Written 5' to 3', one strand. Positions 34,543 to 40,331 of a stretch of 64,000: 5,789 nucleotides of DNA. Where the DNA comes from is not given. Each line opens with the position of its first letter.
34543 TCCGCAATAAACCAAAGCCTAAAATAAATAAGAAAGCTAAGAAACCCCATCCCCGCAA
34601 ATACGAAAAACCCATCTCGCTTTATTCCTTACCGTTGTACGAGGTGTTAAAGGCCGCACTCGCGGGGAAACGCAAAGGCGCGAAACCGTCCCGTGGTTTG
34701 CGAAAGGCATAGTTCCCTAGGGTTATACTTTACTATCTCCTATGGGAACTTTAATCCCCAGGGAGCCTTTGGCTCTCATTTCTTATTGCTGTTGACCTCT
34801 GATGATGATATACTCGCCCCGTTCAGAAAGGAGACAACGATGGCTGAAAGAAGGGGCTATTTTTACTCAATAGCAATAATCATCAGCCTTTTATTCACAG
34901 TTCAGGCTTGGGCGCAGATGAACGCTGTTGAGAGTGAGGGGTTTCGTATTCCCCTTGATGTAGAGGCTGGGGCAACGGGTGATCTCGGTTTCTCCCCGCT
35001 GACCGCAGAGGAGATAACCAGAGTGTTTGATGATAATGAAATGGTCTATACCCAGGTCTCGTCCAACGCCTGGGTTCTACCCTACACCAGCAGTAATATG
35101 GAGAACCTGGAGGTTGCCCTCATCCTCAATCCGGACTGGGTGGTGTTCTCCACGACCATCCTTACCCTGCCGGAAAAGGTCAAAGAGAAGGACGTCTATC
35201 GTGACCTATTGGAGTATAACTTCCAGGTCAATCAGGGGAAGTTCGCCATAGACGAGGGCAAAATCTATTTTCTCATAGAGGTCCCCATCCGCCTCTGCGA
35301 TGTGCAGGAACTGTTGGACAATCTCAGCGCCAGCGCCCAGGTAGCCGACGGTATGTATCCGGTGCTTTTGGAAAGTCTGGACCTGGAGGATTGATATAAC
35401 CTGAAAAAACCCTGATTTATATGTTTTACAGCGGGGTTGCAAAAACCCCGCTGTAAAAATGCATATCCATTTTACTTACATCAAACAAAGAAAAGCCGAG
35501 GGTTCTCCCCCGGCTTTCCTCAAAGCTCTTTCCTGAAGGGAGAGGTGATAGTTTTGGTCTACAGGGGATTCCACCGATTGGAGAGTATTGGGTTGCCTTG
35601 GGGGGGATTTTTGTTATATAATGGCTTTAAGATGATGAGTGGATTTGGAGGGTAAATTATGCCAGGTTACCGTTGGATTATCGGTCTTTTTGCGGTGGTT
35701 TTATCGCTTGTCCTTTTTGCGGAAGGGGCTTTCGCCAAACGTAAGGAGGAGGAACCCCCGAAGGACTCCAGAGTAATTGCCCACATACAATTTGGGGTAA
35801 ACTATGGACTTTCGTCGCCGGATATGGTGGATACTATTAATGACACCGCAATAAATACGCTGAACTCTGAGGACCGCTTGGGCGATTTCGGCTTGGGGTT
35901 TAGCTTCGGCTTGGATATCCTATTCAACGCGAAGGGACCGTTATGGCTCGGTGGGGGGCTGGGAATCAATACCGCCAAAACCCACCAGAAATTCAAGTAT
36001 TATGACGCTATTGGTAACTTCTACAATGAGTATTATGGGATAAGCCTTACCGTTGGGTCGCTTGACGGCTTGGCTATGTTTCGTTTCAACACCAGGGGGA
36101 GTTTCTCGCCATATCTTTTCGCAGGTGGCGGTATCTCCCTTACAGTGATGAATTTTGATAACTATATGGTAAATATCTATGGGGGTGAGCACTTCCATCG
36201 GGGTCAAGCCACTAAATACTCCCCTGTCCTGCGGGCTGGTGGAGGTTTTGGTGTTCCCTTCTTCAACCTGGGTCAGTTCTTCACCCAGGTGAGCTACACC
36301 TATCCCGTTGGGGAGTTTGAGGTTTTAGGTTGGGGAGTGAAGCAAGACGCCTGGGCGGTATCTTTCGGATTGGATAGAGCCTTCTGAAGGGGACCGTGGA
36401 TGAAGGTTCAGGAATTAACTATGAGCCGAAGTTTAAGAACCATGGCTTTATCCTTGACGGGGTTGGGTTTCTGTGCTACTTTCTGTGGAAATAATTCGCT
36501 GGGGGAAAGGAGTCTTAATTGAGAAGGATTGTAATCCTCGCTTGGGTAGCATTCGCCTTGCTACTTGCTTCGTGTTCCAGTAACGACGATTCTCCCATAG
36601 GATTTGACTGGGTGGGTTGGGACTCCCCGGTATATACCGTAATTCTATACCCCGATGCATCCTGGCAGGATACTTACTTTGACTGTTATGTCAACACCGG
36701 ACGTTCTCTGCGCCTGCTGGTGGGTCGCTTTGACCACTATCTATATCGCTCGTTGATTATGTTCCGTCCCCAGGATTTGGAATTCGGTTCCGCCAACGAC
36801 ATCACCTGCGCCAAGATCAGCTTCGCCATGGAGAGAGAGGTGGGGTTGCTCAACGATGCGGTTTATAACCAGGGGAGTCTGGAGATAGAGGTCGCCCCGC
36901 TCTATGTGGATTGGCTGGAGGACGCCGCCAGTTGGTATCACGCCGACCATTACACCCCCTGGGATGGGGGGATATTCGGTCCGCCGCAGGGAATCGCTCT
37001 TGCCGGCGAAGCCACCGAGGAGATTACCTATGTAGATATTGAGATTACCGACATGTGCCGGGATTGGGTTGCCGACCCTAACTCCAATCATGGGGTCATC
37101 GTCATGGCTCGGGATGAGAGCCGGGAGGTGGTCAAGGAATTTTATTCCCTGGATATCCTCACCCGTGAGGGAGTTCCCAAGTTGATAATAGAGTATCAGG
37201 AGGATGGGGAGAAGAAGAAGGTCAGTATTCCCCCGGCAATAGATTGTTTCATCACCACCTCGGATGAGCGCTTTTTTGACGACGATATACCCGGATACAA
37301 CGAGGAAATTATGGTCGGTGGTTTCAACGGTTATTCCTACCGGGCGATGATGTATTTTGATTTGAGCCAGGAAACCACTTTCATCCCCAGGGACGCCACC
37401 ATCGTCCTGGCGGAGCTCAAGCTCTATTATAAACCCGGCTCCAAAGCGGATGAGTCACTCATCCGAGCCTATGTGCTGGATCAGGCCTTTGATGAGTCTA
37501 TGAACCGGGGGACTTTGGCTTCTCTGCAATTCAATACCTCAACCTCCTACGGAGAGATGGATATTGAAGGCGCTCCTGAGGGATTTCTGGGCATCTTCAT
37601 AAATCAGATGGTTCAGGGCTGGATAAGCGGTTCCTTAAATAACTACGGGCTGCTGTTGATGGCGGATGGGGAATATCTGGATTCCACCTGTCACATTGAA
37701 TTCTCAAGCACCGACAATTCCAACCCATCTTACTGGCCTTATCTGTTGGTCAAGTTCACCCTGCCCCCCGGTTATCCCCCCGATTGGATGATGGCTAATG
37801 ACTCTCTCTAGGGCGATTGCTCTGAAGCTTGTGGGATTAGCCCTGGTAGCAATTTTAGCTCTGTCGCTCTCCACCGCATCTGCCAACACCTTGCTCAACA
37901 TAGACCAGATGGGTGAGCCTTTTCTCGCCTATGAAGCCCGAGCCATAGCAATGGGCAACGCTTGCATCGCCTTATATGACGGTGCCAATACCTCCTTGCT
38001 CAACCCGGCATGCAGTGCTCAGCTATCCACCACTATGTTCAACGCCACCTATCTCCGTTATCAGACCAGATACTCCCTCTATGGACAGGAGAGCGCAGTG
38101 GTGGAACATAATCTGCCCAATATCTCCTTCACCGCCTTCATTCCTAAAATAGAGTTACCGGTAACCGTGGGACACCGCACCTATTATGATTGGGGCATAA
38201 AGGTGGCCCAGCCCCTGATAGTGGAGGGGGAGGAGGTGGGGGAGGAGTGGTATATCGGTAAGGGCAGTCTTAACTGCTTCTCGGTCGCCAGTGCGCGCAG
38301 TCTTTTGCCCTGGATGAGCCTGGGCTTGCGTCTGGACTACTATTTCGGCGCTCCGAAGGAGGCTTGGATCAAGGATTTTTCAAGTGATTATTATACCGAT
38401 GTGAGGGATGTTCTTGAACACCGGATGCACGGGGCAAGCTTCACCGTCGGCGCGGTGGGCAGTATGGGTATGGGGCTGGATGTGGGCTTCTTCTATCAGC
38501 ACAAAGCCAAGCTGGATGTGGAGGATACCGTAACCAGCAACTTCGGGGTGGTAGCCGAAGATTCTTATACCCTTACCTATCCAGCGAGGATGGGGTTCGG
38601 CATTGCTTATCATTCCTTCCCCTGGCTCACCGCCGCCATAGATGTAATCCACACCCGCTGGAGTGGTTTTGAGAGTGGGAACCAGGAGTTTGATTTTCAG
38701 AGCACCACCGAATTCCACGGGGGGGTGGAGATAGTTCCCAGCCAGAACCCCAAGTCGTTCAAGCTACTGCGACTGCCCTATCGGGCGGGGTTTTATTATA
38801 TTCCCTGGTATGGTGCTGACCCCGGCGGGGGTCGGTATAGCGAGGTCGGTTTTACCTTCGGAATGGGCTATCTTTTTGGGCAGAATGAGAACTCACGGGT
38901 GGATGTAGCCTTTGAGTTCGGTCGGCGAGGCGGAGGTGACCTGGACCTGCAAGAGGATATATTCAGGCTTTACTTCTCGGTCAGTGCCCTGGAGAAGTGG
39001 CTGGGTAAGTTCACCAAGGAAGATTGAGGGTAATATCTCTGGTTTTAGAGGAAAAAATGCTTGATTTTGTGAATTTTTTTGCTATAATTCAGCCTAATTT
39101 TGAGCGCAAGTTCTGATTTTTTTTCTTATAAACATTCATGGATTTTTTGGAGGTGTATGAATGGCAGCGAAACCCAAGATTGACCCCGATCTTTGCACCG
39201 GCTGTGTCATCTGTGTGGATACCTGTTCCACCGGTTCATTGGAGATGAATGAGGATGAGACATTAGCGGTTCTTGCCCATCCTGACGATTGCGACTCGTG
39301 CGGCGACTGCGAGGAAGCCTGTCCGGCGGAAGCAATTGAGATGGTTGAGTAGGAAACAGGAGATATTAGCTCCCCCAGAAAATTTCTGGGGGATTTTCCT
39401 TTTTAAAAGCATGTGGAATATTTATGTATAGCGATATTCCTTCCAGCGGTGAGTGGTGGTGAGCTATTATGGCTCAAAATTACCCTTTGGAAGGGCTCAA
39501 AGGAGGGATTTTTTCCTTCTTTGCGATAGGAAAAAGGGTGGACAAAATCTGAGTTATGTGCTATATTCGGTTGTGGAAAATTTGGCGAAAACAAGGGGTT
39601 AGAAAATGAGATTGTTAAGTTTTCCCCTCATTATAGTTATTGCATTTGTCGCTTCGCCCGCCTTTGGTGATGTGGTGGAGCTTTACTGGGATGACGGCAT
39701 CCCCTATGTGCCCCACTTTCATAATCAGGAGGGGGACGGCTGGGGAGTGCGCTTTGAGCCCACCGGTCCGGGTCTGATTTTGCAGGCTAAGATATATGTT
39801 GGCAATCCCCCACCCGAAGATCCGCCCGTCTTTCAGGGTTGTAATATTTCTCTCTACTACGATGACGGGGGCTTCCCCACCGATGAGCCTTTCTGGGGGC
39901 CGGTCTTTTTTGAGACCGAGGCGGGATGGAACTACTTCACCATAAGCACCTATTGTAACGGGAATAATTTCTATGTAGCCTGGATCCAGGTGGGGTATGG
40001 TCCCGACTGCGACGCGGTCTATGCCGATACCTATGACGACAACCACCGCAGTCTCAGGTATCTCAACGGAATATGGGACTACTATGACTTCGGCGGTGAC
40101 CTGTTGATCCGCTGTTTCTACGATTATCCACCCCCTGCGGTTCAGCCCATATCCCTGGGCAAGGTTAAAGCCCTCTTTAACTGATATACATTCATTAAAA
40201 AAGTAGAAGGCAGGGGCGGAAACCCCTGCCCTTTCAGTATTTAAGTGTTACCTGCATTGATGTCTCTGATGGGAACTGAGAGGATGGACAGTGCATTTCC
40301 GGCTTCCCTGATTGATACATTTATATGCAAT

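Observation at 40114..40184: Shared C-terminal tail on two unrelated secreted proteins (first copy)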

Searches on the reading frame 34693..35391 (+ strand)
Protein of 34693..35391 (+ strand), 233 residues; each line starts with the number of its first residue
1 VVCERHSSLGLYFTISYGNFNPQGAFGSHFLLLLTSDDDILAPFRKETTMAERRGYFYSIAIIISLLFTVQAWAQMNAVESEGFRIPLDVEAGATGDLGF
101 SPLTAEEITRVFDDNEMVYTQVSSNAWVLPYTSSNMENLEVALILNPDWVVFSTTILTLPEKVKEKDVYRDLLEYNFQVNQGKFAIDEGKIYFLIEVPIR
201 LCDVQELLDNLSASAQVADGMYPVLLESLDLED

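Call 75: search_protein_families(library=ncbifam, proteins=[window:34693-35391:+], max_evalue=0.00001)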
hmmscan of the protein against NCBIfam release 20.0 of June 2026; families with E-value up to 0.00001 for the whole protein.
window:34693-35391:+ (233 aa): 0 families

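Call 76: search_protein_families(library=pfam, proteins=[window:34693-35391:+], max_evalue=0.01)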
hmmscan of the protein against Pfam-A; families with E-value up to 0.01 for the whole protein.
window:34693-35391:+ (233 aa): 1 family
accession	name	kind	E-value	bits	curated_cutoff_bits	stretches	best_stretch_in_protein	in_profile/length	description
PF22550.1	CesT_Tir_1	-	0.00022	21.6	27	1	122-209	24-109/131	CesT_Tir_1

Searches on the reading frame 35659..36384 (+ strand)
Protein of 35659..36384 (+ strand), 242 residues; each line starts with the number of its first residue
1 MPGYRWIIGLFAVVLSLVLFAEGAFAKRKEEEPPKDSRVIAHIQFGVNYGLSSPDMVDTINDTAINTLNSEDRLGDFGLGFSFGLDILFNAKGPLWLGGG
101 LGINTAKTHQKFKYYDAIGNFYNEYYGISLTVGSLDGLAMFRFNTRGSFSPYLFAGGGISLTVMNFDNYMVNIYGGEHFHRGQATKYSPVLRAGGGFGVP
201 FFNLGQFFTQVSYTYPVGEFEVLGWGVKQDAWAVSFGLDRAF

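Call 6: search_protein_families(library=ncbifam, proteins=[window:35659-36384:+], max_evalue=1)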
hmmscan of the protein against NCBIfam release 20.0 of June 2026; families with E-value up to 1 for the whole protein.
window:35659-36384:+ (242 aa): 1 family
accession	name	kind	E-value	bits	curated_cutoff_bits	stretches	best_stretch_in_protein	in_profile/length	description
NF040536.2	export_ArsQ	equivalog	0.16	10.8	480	1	3-108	54-150/400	arsinothricin export permease ArsQ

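Call 7: search_protein_families(library=pfam, proteins=[window:35659-36384:+], max_evalue=1)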
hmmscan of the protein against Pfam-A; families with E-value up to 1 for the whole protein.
window:35659-36384:+ (242 aa): 1 family
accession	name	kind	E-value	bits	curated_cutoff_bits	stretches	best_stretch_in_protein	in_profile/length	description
PF13670.12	PepSY_2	-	0.3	11.6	24.3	1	11-38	2-29/83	Peptidase propeptide and YPEB domain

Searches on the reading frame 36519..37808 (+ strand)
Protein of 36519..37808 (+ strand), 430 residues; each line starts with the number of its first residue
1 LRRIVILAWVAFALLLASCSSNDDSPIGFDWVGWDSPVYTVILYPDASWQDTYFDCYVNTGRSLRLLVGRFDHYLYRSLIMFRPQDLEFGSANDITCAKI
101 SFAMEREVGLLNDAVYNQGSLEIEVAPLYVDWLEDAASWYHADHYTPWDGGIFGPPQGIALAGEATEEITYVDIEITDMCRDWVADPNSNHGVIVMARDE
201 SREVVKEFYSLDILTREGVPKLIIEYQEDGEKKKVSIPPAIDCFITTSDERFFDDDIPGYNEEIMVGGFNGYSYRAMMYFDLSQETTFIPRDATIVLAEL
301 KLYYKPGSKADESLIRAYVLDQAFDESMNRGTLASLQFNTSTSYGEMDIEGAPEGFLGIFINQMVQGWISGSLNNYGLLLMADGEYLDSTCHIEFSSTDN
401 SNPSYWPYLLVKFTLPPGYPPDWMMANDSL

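Call 6: search_protein_families(library=ncbifam, proteins=[window:36519-37808:+], max_evalue=1)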
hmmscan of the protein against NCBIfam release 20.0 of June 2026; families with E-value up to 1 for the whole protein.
window:36519-37808:+ (430 aa): 1 family
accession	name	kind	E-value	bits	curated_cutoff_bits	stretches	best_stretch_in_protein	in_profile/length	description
NF033679.1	DNRLRE_dom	domain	4.9e-29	101.5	34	2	263-411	19-163/164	DNRLRE domain-containing protein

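Call 7: search_protein_families(library=pfam, proteins=[window:36519-37808:+], max_evalue=1)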
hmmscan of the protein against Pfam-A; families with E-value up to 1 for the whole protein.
window:36519-37808:+ (430 aa): 2 families
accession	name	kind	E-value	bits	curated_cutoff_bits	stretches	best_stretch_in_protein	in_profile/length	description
PF06848.17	Disaggr_repeat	-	4e-12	46.6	33.9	2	130-223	90-178/179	Disaggregatase related repeat domain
PF00688.24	TGFb_propeptide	-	1.6e-05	25.1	25.8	1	275-383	107-210/242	TGF-beta propeptide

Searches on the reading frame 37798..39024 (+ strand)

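Call 6: search_protein_families(library=ncbifam, proteins=[window:37798-39024:+], max_evalue=1)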
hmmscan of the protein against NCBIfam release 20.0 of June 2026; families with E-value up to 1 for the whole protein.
window:37798-39024:+ (409 aa): 7 families
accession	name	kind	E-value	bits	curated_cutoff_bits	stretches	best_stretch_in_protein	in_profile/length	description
NF053685.1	BamG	equivalog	2.7e-37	128.8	250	1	47-402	23-393/397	BamG family beta-barrel-assembly machinery protein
NF033709.1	PorV_fam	subfamily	5.7e-05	22.8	90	1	44-90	10-57/326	PorV/PorQ family protein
NF050080.1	pilus_FilD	exception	0.0011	17.4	970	1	256-301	361-406/549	putative pilus system OmpP1/FadL family transporter FilD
NF033711.1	T9SS_PorQ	equivalog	0.0019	17.3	220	1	44-91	32-80/335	type IX secretion system protein PorQ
NF052325.1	PorVQ2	equivalog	0.12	11.3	325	1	33-78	20-67/354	putative type IX sorting system protein PorV2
NF008358.0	PRK11147.1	equivalog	0.2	9.9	936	1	222-250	377-405/635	ABC transporter ATP-binding protein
NF050005.1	ABC_ATPase_Uup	equivalog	0.25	9.4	900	1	222-249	377-404/636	ATP-binding cassette ATPase Uup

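Call 7: search_protein_families(library=pfam, proteins=[window:37798-39024:+], max_evalue=1)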
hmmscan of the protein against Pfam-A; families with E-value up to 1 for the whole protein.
window:37798-39024:+ (409 aa): 1 family
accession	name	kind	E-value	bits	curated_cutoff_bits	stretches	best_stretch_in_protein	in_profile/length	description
PF03349.22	Toluene_X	-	8.2e-05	21.7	29.7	1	61-293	35-295/421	Outer membrane protein transport protein (OMPP1/FadL/TodX)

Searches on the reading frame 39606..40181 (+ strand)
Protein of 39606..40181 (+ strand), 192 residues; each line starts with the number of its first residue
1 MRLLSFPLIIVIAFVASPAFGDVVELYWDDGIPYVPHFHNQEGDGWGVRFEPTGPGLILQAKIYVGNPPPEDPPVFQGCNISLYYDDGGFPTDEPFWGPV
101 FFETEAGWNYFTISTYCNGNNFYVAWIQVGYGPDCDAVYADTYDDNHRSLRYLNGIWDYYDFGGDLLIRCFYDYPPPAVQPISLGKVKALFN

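Call 6: search_protein_families(library=ncbifam, proteins=[window:39606-40181:+], max_evalue=1)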
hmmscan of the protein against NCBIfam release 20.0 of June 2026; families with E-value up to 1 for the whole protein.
window:39606-40181:+ (192 aa): 0 families

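Call 7: search_protein_families(library=pfam, proteins=[window:39606-40181:+], max_evalue=1)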
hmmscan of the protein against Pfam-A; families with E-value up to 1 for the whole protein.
window:39606-40181:+ (192 aa): 0 families
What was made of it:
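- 39606..40184 (+): ORF A: 192-aa exported protein of unknown fold that carries the tag. No Pfam or NCBIfam hit (calls 6, 7).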

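Call 8: find_homologous_proteins(query=window:39606-40181:+, max_evalue=0.01)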
Query window:39606-40181:+ (192 aa): 2 proteins with E <= 0.01 among 30 candidates.
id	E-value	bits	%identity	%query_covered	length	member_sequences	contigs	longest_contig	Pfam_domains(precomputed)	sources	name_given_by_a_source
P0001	8.9e-131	452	98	100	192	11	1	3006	-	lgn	-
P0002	2.2e-49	186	47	100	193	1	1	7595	-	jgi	-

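Call 10: find_encoding_contigs(protein=P0002, flank=10000)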
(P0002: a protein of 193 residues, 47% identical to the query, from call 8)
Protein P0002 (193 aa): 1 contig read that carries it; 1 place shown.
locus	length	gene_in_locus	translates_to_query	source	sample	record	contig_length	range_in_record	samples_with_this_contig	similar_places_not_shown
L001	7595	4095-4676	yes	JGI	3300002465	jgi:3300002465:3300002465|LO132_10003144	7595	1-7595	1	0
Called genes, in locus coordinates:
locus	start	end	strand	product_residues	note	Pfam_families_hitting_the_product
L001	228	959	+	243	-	-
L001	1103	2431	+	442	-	PF06848:Disaggr_repeat (weak), PF00688:TGFb_propeptide (weak)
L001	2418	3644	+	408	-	PF03349:Toluene_X (faint)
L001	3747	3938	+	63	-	PF12797:Fer4_2 (weak), PF12837:Fer4_6, PF13237:Fer4_10, PF00037:Fer4, PF14697:Fer4_21, PF13187:Fer4_9, PF12838:Fer4_7, PF00037:Fer4 (weak), +4 more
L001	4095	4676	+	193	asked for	-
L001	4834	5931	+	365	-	-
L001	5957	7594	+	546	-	?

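Call 34: predict_structure(alignment_id=A6)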
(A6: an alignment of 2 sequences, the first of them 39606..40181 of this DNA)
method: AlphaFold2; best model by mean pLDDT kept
length: 192 residues; sequences in the alignment: 2
mean_pLDDT: 33.3   pTM: 0.29
mean pLDDT of the five models: 33.3, 32.8, 31.9, 30.5, 29.0
residues with pLDDT >= 90: 0; 70-90: 0; 50-70: 6; < 50: 186
segments of 3 or more residues with pLDDT < 50: 1-110, 114-165, 173-192
pLDDT, mean of each block of 10 residues (from residue 1): 23 21 25 24 28 29 37 38 38 30 44 46 37 41 33 32 47 37 23 29
secondary structure, 60 per line:
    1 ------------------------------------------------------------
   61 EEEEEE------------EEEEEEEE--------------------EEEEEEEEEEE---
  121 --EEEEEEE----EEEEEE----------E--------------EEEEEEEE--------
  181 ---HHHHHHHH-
elements in order: E61-66 E79-86 E107-117 E123-129 E134-139 E165-172 H184-191

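Call 98: list_cluster_members(proteins=[L015:2579-3532:-, L018:317-1114:-, L019:846-1394:+, L013:6333-7202:+, L012:3981-5450:+, L034:5719-6603:+, L011:4938-5303:+, L030:1595-2410:-, L023:5908-6867:-, window:39606-40181:+])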
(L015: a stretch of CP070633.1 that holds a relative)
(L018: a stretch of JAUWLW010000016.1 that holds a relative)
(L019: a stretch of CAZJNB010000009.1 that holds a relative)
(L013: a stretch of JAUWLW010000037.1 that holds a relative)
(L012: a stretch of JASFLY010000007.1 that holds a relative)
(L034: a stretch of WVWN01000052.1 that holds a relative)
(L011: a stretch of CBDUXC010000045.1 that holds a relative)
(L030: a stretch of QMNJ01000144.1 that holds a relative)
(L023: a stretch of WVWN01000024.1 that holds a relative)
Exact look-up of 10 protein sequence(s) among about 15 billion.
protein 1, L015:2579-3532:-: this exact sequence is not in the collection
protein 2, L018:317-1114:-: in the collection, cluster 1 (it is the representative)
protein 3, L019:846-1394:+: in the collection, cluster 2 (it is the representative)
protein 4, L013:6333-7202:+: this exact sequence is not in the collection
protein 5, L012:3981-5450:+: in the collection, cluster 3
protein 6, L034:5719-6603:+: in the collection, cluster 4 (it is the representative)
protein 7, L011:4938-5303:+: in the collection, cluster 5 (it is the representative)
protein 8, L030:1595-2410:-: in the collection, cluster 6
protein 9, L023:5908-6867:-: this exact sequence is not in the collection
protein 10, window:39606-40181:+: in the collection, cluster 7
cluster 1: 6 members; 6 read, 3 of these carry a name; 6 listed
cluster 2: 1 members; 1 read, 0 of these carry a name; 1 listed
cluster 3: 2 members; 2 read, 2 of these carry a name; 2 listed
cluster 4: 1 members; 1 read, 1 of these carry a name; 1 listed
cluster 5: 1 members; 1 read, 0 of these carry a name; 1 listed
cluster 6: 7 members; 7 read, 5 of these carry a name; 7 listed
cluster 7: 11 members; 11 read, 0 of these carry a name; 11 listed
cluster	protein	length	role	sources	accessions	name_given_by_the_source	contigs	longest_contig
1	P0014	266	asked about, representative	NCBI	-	-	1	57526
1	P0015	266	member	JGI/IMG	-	hypothetical protein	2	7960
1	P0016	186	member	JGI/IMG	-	hypothetical protein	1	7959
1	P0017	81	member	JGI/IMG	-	hypothetical protein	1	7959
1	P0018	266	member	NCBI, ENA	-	-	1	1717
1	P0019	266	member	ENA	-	-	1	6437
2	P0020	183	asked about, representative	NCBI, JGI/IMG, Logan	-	-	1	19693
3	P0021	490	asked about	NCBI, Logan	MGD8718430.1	MAG: hypothetical protein PVH29_06355 [Candidatus Zixiibacteriota bacterium]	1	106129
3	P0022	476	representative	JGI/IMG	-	hypothetical protein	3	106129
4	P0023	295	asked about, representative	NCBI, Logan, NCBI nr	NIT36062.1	MAG: hypothetical protein GTN49_06130 [candidate division Zixibacteria bacterium] | hypothetical protein [candidate division Zixibacteria bacterium]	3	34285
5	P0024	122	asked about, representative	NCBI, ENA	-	-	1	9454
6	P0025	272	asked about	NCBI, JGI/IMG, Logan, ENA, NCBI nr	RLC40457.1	MAG: hypothetical protein DRH49_07105 [Candidatus Coatesbacteria bacterium]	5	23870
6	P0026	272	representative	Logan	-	-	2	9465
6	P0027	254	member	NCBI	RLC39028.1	MAG: hypothetical protein DRH51_07655, partial [Candidatus Coatesbacteria bacterium]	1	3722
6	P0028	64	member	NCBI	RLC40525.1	MAG: hypothetical protein DRH44_08415, partial [Candidatus Coatesbacteria bacterium]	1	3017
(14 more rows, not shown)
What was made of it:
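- Depositors name these proteins 'hypothetical' (call 98).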

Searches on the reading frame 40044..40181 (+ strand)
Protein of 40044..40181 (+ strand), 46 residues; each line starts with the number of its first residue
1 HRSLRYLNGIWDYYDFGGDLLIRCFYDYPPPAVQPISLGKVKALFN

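Call 24: find_homologous_proteins(query=A5, max_evalue=10)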
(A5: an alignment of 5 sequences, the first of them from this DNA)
Query A5 (5 sequences): no candidate shares three 5-residue words with the query. No homologue found.
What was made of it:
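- Tried and rejected: With a 49-column tail alignment it returned nothing, so that search was wasted (call 24).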
